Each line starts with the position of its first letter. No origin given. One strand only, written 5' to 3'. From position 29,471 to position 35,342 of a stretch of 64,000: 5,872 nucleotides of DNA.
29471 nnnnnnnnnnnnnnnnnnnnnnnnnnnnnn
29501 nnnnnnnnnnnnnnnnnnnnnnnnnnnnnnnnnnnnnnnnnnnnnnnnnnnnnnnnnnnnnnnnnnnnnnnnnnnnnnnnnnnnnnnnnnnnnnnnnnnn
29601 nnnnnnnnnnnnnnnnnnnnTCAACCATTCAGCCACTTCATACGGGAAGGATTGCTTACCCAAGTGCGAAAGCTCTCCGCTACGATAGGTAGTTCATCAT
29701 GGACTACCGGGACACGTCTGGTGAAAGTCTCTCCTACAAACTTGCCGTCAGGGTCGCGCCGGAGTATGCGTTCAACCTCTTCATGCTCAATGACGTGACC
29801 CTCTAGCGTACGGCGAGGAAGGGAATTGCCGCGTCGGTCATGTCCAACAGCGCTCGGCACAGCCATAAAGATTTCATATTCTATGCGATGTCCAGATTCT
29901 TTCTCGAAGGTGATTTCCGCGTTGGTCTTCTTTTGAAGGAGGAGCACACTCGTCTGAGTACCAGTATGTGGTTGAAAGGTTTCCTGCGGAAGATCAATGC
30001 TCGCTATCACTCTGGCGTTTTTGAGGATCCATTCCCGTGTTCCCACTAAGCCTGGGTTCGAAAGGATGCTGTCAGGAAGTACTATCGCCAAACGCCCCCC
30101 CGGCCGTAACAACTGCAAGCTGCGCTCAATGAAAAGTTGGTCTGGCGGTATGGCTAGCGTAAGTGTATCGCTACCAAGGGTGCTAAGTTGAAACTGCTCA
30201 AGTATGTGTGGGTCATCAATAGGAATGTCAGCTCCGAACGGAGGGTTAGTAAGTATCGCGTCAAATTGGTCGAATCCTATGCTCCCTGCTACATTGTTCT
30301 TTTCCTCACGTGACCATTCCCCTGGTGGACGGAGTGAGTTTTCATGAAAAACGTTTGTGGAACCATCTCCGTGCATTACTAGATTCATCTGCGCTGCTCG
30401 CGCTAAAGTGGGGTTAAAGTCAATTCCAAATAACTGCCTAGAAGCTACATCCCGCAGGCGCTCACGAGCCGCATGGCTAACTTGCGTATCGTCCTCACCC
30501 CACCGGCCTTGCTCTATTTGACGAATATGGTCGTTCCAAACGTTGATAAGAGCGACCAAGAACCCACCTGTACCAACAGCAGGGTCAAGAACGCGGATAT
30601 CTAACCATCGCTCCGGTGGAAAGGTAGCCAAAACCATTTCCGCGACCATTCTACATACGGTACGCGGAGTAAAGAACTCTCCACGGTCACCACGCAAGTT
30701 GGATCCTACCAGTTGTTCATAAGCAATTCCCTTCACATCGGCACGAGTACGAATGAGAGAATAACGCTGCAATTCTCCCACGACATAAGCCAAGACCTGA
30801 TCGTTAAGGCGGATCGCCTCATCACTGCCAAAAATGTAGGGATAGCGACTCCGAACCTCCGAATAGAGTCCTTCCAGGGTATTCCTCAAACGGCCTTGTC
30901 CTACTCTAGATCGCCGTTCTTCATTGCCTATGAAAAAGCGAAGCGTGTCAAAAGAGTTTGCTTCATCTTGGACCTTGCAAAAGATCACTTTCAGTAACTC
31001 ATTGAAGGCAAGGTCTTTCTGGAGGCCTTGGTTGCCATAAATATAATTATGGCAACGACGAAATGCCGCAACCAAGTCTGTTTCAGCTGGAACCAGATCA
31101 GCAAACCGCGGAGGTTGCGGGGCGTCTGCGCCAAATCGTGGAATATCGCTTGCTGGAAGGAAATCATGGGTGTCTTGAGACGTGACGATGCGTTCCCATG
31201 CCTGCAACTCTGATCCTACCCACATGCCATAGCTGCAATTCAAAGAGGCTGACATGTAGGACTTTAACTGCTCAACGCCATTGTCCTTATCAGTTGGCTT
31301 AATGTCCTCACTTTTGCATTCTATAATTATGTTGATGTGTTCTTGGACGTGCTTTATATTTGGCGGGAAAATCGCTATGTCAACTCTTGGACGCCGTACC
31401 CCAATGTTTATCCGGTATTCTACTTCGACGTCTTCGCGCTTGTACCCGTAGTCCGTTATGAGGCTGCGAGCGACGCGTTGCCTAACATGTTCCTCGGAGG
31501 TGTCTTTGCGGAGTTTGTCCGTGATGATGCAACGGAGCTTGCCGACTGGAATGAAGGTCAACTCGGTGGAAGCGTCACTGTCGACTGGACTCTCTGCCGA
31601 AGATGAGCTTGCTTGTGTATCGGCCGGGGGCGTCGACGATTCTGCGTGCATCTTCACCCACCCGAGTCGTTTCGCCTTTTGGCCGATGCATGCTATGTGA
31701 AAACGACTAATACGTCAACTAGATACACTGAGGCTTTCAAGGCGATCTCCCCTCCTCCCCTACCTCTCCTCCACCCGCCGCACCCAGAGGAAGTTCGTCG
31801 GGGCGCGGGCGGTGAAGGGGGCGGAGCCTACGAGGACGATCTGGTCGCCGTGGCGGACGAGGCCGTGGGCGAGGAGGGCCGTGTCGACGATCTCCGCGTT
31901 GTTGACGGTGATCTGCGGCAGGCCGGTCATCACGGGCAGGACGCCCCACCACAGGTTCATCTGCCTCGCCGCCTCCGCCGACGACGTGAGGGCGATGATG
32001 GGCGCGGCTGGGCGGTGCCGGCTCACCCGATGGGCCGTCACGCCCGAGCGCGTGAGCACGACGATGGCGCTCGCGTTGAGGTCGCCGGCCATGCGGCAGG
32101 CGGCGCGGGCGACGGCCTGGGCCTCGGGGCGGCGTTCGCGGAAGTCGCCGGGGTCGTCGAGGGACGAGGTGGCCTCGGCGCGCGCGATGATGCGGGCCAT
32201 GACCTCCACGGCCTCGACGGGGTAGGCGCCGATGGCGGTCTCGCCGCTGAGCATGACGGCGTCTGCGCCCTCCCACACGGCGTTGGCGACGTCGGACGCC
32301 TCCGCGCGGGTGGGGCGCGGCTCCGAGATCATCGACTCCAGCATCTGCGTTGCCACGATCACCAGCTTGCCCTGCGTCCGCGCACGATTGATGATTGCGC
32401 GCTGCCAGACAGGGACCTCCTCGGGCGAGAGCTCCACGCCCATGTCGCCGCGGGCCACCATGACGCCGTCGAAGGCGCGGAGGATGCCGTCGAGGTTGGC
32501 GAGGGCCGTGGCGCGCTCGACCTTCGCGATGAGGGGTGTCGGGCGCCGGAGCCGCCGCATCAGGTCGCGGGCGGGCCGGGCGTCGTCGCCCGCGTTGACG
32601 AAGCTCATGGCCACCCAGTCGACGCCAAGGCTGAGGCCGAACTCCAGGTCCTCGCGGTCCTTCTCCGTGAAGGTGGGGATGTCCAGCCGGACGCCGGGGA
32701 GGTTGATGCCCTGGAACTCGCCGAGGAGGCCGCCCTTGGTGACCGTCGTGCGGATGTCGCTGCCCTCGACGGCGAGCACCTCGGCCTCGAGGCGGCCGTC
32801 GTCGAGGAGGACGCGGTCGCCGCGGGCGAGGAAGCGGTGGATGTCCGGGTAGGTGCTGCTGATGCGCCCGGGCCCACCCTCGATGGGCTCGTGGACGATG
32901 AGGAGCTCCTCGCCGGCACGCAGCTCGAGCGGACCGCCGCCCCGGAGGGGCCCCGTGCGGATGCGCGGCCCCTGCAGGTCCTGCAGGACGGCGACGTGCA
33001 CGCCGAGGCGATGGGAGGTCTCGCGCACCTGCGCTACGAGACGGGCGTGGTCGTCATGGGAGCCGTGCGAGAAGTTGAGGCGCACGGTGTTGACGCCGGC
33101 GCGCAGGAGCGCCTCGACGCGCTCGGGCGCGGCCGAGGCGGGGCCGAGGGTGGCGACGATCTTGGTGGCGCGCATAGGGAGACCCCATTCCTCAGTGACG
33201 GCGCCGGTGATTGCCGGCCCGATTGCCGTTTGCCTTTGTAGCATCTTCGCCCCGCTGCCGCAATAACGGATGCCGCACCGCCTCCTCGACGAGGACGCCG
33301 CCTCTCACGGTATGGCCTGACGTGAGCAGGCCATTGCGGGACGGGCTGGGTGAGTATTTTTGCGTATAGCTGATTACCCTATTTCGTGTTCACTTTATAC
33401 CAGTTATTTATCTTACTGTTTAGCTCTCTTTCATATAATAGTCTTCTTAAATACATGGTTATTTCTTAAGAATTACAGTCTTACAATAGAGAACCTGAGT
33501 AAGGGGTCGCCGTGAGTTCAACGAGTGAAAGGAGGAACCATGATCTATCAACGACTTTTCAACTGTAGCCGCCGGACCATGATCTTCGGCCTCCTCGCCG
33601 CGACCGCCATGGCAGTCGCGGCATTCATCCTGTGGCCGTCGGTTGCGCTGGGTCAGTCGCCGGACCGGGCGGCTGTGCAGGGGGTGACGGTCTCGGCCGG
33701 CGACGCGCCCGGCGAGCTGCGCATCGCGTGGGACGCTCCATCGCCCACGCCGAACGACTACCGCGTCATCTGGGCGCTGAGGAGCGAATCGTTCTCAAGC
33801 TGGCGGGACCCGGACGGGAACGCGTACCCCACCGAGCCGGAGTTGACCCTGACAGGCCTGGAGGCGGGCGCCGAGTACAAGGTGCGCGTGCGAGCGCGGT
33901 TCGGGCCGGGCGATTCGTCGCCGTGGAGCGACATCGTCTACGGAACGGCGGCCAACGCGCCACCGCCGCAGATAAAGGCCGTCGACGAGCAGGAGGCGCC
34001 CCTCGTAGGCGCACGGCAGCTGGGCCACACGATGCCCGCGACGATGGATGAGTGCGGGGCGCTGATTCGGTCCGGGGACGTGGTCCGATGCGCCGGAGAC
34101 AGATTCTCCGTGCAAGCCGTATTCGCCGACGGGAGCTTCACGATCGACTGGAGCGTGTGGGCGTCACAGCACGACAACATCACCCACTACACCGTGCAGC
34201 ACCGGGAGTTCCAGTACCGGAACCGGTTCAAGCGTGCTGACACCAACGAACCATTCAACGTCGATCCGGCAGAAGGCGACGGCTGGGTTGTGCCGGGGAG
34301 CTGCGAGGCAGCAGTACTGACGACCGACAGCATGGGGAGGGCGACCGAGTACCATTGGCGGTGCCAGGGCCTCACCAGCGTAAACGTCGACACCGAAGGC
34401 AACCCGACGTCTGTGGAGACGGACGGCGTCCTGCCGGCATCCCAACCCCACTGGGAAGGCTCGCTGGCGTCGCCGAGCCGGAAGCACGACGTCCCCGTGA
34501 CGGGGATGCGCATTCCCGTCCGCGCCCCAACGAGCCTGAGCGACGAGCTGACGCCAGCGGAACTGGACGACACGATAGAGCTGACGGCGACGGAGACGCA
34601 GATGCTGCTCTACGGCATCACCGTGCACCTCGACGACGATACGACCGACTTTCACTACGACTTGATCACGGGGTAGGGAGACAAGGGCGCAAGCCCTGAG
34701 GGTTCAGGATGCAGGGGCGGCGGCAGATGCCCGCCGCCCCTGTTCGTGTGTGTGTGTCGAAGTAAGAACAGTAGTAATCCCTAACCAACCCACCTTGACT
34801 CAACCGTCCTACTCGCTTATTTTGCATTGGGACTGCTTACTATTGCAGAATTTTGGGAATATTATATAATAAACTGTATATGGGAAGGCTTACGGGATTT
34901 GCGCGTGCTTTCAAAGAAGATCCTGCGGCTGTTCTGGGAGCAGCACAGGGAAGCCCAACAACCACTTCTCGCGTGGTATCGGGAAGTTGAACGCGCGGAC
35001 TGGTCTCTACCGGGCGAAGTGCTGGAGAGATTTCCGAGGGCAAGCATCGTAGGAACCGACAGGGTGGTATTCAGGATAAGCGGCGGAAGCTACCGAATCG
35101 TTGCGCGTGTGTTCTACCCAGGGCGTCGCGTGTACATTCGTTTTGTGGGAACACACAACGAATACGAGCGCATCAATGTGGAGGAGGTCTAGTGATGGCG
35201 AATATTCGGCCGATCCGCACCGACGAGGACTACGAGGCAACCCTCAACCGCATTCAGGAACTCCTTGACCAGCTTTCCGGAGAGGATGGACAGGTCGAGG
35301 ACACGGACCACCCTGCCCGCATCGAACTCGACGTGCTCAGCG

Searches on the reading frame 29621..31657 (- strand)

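Call 96: search_protein_families(library=pfam, proteins=[window:29621-31657:-], max_evalue=0.001)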
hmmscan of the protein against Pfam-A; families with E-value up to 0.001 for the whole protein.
window:29621-31657:- (678 aa): 4 families
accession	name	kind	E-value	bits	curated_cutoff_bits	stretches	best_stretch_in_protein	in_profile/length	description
PF02384.22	N6_Mtase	-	4.1e-31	108.9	20.4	1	306-580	3-239/311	N-6 DNA Methylase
PF13588.12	HSDR_N_2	-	1.4e-19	70.6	25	1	55-168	2-107/110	Type I restriction enzyme R protein N terminus (HSDR_N)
PF07669.17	Eco57I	-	9.6e-11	42.5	25.3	1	408-557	2-167/171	Eco57I restriction-modification methylase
PF01170.24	UPF0020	-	3.2e-05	24.2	22.3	1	355-477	31-134/197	RMKL-like, methyltransferase domain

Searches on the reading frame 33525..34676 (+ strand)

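Call 41: search_protein_families(library=pfam, proteins=[window:33525-34676:+], max_evalue=0.01)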
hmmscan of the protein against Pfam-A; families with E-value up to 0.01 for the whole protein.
window:33525-34676:+ (383 aa): 2 families
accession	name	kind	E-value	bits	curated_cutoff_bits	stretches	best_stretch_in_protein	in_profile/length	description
PF00041.27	fn3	-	3.9e-13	49.8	25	1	50-139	2-82/84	Fibronectin type III domain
PF16656.11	Pur_ac_phosph_N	-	0.00026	22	30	1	52-137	2-88/93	Purple acid Phosphatase, N-terminal domain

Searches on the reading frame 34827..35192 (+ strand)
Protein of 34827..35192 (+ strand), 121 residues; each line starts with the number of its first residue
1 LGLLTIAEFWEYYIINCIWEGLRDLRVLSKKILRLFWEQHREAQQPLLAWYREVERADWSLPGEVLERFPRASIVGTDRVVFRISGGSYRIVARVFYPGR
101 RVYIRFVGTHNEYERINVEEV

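Call 96: search_protein_families(library=pfam, proteins=[window:34827-35192:+], max_evalue=0.001)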
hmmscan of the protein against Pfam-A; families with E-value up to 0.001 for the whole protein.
window:34827-35192:+ (121 aa): 1 family
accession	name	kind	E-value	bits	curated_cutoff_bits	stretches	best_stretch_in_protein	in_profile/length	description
PF09907.15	HigB_toxin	-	3e-25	88.7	27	1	43-116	1-74/74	HigB_toxin, RelE-like toxic component of a toxin-antitoxin system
